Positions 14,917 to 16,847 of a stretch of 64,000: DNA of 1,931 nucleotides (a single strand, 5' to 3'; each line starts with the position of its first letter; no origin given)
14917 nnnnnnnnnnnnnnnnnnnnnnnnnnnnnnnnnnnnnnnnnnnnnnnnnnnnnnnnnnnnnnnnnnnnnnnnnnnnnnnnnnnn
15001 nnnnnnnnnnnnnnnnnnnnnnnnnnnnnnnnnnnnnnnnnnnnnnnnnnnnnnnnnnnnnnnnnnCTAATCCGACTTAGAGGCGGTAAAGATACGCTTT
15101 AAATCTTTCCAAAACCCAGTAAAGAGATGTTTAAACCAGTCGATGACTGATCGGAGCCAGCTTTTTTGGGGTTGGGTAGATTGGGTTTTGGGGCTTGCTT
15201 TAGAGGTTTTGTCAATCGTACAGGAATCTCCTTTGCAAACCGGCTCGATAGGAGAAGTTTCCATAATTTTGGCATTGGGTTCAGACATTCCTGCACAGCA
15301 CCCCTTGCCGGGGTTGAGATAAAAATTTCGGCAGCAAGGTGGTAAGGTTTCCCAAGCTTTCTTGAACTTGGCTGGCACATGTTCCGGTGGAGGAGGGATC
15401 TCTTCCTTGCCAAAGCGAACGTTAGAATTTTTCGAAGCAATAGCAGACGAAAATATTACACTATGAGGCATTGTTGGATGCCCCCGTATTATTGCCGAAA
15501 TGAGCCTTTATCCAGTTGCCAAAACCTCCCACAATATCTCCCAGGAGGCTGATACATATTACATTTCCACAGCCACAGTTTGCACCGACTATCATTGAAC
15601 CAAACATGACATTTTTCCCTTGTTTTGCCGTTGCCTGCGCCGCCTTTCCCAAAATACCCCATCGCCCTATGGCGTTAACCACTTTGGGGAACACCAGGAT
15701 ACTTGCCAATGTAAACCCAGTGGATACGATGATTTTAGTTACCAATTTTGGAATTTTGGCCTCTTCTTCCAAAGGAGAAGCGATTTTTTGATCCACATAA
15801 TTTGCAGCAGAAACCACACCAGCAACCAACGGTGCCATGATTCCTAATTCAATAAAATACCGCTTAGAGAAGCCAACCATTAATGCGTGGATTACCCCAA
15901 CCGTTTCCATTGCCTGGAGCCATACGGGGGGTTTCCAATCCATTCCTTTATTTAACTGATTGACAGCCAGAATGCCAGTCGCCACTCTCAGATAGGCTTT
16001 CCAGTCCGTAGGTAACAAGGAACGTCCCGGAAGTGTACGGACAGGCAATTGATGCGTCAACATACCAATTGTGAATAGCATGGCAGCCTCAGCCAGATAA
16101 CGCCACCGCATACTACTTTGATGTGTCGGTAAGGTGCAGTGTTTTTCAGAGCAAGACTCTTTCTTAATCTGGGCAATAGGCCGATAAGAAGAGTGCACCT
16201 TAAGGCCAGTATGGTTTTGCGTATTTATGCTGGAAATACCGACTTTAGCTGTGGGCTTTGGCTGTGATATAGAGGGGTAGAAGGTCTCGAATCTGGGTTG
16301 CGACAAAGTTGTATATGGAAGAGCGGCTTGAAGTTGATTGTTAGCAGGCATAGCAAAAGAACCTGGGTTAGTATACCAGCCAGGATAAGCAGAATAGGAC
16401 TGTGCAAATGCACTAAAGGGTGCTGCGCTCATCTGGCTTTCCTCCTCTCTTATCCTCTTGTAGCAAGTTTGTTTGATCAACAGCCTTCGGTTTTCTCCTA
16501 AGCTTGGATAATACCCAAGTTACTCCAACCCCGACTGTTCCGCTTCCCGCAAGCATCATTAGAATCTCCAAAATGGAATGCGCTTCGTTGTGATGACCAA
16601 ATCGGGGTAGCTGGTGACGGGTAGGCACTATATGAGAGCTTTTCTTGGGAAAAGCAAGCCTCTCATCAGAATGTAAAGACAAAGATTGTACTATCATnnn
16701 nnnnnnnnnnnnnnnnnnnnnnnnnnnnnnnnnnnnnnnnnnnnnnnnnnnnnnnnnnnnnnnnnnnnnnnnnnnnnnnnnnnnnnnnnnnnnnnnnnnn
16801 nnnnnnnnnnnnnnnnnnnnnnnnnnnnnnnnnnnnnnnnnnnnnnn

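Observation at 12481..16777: Prophage cargo: a CsoR-type metal sensor with a cluster of unknown small and membrane proteins that nearly all carry vicinal Cys-Cys motifs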

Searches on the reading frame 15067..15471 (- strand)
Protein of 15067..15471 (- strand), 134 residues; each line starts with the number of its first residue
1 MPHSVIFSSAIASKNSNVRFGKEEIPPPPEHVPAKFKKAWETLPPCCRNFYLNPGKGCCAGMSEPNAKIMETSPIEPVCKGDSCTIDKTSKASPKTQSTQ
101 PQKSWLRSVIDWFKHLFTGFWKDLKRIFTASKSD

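Call 3: search_protein_families(library=pfam, proteins=[window:15067-15471:-], max_evalue=1)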
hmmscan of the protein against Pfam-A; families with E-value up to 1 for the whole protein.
window:15067-15471:- (134 aa): 0 families

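Call 4: search_protein_families(library=phrogs, proteins=[window:15067-15471:-], max_evalue=1)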
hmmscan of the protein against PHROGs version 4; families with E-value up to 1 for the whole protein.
window:15067-15471:- (134 aa): 0 families

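Call 33: find_homologous_proteins(query=window:15067-15471:-, max_evalue=0.01)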
Query window:15067-15471:- (134 aa): 5 proteins with E <= 0.01 among 11 candidates.
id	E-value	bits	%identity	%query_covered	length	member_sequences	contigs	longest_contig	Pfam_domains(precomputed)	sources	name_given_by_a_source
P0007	4.3e-88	310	100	100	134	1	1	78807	-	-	-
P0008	4.3e-28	116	45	98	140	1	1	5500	-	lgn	-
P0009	9.2e-26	108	44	87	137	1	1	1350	-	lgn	-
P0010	1.0e-24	105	48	81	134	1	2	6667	-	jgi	jgi:hypothetical protein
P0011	2.1e-24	104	47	91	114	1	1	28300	-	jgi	jgi:hypothetical protein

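Call 34: find_encoding_contigs(protein=P0008, flank=10000)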
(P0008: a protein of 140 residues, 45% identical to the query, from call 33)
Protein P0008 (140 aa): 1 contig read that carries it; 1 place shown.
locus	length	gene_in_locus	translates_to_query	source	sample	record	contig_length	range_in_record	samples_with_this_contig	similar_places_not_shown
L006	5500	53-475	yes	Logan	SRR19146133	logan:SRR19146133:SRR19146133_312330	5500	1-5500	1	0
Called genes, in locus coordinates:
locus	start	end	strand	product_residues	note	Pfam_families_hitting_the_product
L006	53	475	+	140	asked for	-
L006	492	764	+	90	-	-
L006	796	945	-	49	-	-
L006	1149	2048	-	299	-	PF08668:HDOD, PF01966:HD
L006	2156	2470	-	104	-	PF01050:MannoseP_isomer, PF07883:Cupin_2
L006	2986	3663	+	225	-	PF13489:Methyltransf_23, PF07021:MetW, PF08241:Methyltransf_11, PF08242:Methyltransf_12, PF13649:Methyltransf_25, PF13847:Methyltransf_31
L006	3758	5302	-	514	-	PF02789:Peptidase_M17_N, PF00883:Peptidase_M17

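Call 35: find_encoding_contigs(protein=P0010, flank=10000)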
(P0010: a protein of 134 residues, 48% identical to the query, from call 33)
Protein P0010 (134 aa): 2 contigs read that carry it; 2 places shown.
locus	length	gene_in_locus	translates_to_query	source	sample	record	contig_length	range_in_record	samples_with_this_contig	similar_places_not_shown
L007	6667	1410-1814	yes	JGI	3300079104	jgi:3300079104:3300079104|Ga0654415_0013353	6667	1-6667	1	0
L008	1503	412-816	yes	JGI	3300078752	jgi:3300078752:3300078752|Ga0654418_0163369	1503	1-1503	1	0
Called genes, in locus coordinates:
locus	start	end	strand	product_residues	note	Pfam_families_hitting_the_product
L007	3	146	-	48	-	?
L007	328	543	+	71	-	-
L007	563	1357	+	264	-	-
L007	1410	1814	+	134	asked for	-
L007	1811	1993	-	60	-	-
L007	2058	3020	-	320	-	-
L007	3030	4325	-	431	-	PF00890:FAD_binding_2 (faint), PF01266:DAO (faint), PF03486:HI0933_like, PF05834:Lycopene_cycl (weak), PF22780:HI0933_like_1st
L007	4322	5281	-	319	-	PF00005:ABC_tran, PF13304:AAA_21 (weak)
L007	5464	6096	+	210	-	-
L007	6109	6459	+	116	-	-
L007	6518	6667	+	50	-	?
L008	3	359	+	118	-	?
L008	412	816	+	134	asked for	-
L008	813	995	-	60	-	-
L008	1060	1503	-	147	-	?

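Call 36: find_encoding_contigs(protein=P0009, flank=10000)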
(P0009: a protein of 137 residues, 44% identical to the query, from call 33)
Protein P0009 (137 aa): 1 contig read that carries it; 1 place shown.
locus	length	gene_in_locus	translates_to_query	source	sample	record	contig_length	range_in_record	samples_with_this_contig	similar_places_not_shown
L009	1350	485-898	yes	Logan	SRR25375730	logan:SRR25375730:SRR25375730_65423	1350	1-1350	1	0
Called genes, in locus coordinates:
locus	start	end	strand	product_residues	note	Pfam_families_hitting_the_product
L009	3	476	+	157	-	?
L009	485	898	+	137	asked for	-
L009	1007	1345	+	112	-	-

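Call 62: find_related_loci(query=A5, collection=viral_contigs, flank=10000)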
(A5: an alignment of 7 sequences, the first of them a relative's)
Query A5 (134 aa) in viral_contigs; peptide patterns used: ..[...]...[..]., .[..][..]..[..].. (x = any residue, [..] = any of these).
133 stretches matched a pattern, but none encodes a relative of the query by tblastn (E <= 1e-3).

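Call 63: find_related_loci(query=A5, collection=metagenome_contigs, flank=10000)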
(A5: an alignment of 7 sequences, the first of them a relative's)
Query A5 (134 aa) in metagenome_contigs; peptide patterns used: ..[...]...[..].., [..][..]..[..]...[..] (x = any residue, [..] = any of these).
87 stretches matched a pattern; 2 encode a relative of the query (tblastn E <= 1e-3); 2 distinct loci.
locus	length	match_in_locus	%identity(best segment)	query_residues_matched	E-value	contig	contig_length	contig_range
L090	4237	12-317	41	25-130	2e-24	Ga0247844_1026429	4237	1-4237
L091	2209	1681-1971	39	30-130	6e-22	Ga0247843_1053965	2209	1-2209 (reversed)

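Call 76: search_protein_families(library=ncbifam, proteins=[window:15067-15471:-], max_evalue=0.1)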
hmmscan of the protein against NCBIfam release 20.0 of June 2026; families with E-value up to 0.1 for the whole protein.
window:15067-15471:- (134 aa): 0 families

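Call 103: search_protein_families(library=padloc, proteins=[window:15067-15471:-], max_evalue=0.01)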
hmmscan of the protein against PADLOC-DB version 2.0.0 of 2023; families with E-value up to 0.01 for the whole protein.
window:15067-15471:- (134 aa): 1 family
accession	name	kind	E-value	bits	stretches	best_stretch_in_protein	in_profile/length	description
PDLC03418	REase_II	-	0.00045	17.5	1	55-126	183-255/372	Type II restriction enzyme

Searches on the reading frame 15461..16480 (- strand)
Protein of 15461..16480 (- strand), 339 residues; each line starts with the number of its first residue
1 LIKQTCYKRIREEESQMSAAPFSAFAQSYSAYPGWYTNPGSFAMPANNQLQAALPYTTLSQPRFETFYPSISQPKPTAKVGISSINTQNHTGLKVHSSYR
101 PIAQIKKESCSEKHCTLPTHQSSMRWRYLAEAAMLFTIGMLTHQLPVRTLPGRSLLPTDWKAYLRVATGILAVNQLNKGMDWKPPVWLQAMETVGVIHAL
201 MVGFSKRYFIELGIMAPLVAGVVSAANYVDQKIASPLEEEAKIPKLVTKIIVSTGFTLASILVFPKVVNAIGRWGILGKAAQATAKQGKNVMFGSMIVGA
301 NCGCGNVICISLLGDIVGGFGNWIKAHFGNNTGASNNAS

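Call 3: search_protein_families(library=pfam, proteins=[window:15461-16480:-], max_evalue=1)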
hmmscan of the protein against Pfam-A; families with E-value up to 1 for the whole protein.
window:15461-16480:- (339 aa): 0 families

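Call 4: search_protein_families(library=phrogs, proteins=[window:15461-16480:-], max_evalue=1)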
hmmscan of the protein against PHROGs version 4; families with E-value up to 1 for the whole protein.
window:15461-16480:- (339 aa): 0 families

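Call 9: find_related_loci(query=window:15461-16480:-, collection=viral_contigs, flank=10000)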
Query window:15461-16480:- (339 aa) in viral_contigs; peptide patterns used: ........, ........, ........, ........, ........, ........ (x = any residue, [..] = any of these).
9 stretches matched a pattern, but none encodes a relative of the query by tblastn (E <= 1e-3).
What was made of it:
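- Tried and rejected: IMG/VR scans with the membrane and 134-aa families found none (calls 9, 62).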

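Call 10: find_homologous_proteins(query=window:15461-16480:-, max_evalue=0.001)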
Query window:15461-16480:- (339 aa): 4 proteins with E <= 0.001 among 1574 candidates.
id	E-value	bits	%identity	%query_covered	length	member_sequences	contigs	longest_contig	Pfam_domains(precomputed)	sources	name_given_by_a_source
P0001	1.1e-215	733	100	95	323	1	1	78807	-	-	-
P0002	7.7e-91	323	66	60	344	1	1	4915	-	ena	-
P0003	1.4e-67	246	53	61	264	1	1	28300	-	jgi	jgi:hypothetical protein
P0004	2.3e-67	246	48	77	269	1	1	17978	-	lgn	-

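Call 11: find_encoding_contigs(protein=P0003, flank=10000)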
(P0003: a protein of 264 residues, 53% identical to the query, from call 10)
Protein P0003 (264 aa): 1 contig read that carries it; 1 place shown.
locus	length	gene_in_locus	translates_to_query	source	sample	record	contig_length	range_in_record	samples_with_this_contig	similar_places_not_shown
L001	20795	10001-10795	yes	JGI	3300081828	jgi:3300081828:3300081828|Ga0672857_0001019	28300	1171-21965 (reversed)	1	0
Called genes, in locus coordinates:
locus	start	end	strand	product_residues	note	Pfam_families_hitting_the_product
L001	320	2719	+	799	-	PF13400:Tad (weak)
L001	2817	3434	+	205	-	PF00413:Peptidase_M10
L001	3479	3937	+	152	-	PF00376:MerR, PF13411:MerR_1, PF09278:MerR-DNA-bind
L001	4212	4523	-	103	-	-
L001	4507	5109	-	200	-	PF01066:CDP-OH_P_transf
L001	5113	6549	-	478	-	PF08323:Glyco_transf_5, PF13579:Glyco_trans_4_4 (weak), PF13439:Glyco_transf_4 (weak), PF00534:Glycos_transf_1, PF13692:Glyco_trans_1_4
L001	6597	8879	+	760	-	PF00330:Aconitase, PF00694:Aconitase_C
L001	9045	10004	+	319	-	-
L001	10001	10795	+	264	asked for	-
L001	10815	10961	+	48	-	-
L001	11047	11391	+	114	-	-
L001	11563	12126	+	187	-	PF01464:SLT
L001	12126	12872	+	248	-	PF22692:LlgE_F_G_D1, PF06429:Flg_bbr_C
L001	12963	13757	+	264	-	PF00460:Flg_bb_rod, PF22692:LlgE_F_G_D1, PF06429:Flg_bbr_C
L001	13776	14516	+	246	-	PF13144:ChapFlgA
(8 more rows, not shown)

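Call 12: find_encoding_contigs(protein=P0004, flank=10000)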
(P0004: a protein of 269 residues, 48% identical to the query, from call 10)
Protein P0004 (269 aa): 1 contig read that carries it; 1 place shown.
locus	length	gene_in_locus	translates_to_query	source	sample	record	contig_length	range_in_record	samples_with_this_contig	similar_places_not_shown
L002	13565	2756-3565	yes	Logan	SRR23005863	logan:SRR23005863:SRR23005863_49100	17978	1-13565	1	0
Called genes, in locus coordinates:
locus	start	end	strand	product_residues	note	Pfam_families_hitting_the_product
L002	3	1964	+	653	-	?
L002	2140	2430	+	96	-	-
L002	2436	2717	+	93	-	-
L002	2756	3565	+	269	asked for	-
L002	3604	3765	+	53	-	-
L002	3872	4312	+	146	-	-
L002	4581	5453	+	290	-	PF12146:Hydrolase_4, PF00561:Abhydrolase_1 (weak), PF12697:Abhydrolase_6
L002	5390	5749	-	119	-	PF20660:DUF6812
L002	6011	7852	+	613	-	PF01541:GIY-YIG, PF27096:UvrC_M, PF02151:UVR, PF22920:UvrC_RNaseH, PF08459:UvrC_RNaseH_dom, PF12826:HHH_2 (faint), PF14520:HHH_5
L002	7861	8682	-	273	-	PF00902:TatC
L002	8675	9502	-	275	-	PF22435:MRM3-like_sub_bind, PF00588:SpoU_methylase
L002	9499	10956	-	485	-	PF13552:DUF4127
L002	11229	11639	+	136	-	-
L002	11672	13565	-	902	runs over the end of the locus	PF00580:UvrD-helicase, PF13245:AAA_19, PF13361:UvrD_C, PF13538:UvrD_C_2 (faint)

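Call 13: find_encoding_contigs(protein=P0002, flank=10000)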
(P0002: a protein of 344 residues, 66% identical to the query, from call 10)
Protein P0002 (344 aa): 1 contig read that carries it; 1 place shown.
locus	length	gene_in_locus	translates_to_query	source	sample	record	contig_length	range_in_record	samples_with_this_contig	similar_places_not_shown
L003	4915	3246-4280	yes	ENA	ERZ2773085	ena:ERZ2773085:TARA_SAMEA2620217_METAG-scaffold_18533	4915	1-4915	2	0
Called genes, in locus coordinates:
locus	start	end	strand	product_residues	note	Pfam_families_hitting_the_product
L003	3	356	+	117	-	?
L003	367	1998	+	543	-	PF13401:AAA_22 (faint), PF25199:nSTAND_NTPase5 (faint), PF13191:AAA_16 (faint)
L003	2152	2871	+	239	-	PF13386:DsbD_2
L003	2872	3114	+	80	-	-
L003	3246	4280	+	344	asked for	-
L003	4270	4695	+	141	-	-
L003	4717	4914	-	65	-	?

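Call 17: find_related_loci(query=A1, collection=genome_contigs, flank=10000)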
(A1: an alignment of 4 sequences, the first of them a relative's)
Query A1 (323 aa) in genome_contigs; peptide patterns used: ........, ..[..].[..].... (x = any residue, [..] = any of these).
109 stretches matched a pattern, but none encodes a relative of the query by tblastn (E <= 1e-3).
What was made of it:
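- Tried and rejected: The scan with the membrane family found none (call 17).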

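Call 57: search_protein_families(library=pfam, proteins=[L003:2152-2871:+, L003:367-1998:+, L002:3-1964:+], max_evalue=0.001)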
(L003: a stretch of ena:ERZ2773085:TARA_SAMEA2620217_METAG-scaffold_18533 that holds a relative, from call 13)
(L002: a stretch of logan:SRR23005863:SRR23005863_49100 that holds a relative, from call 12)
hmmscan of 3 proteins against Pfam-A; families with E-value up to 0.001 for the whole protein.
L003:2152-2871:+ (239 aa): 1 family
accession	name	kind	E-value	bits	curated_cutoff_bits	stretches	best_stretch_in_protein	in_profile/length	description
PF13386.12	DsbD_2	-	4.1e-10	40.3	24.9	1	56-213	49-198/199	Cytochrome C biogenesis protein transmembrane region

L003:367-1998:+ (543 aa): 5 families
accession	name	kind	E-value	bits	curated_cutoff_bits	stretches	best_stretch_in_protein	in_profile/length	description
PF13401.12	AAA_22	-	1.6e-06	28.9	27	1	220-303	5-96/130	AAA domain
PF13191.12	AAA_16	-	5e-06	27.6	32.6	1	209-360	13-129/167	AAA ATPase domain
PF25199.1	nSTAND_NTPase5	-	1.7e-05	25.1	34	1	208-319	25-124/145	Novel STAND NTPase 5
PF00004.35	AAA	-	9.5e-05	23.3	21.2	1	223-306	1-72/131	ATPase family associated with various cellular activities (AAA)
PF01695.23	IstB_IS21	-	0.00022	21.2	24.1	1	219-252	91-124/238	IstB-like ATP binding protein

L002:3-1964:+ (653 aa): 2 families
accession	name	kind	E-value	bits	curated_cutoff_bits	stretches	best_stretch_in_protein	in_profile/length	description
PF05226.16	CHASE2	-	4.7e-36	125.1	26.3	1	35-355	10-256/257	CHASE2 domain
PF00211.25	Guanylate_cyc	-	4.7e-14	52.8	21.9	1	452-641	6-181/183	Adenylate and Guanylate cyclase catalytic domain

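Call 75: search_solved_structures(query=A1, max_evalue=5)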
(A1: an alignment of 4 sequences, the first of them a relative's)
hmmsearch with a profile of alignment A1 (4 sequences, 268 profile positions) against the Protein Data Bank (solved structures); distinct sequences matched with E-value up to 5: 2.
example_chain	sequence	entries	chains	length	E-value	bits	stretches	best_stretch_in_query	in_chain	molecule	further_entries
6e9v_Q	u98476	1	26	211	0.93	12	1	117-171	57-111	DHF79 filament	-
9s1t_A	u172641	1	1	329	3.5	10.2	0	158-194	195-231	De novo designed helical barrel - 6H5L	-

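Call 76: search_protein_families(library=ncbifam, proteins=[window:15461-16432:-, L003:2152-2871:+], max_evalue=0.1)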
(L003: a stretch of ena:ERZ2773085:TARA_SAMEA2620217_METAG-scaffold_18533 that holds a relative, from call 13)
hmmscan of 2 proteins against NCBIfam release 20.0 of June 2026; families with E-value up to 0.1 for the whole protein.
window:15461-16432:- (323 aa): 0 families

L003:2152-2871:+ (239 aa): 2 families
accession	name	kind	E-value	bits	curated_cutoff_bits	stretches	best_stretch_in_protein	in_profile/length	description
NF007454.0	PRK10019.1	subfamily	3.6e-18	65.8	195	2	5-114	16-126/283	nickel/cobalt efflux transporter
TIGR03943.1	TIGR03943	equivalog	0.021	14.2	88.8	0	77-145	14-78/221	TIGR03943 family putative permease subunit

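Call 103: search_protein_families(library=padloc, proteins=[window:15461-16432:-], max_evalue=0.01)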
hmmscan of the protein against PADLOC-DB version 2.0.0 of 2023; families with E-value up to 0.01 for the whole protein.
window:15461-16432:- (323 aa): 0 families

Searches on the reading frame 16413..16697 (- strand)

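Call 3: search_protein_families(library=pfam, proteins=[window:16413-16697:-], max_evalue=1)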
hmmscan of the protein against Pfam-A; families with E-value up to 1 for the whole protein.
window:16413-16697:- (94 aa): 0 families

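Call 4: search_protein_families(library=phrogs, proteins=[window:16413-16697:-], max_evalue=1)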
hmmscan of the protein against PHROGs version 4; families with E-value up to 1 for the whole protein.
window:16413-16697:- (94 aa): 2 families
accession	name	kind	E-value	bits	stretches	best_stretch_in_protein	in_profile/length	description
phrog_12359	-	unknown function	0.092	13.7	1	24-58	31-64/85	-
phrog_2381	-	unknown function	0.26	12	1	45-68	6-30/60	-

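Call 76: search_protein_families(library=ncbifam, proteins=[window:16413-16697:-], max_evalue=0.1)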
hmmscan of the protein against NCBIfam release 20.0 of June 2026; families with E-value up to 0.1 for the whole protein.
window:16413-16697:- (94 aa): 0 families

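Call 103: search_protein_families(library=padloc, proteins=[window:16413-16697:-], max_evalue=0.01)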
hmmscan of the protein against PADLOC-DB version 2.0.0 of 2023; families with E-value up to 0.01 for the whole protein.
window:16413-16697:- (94 aa): 0 families
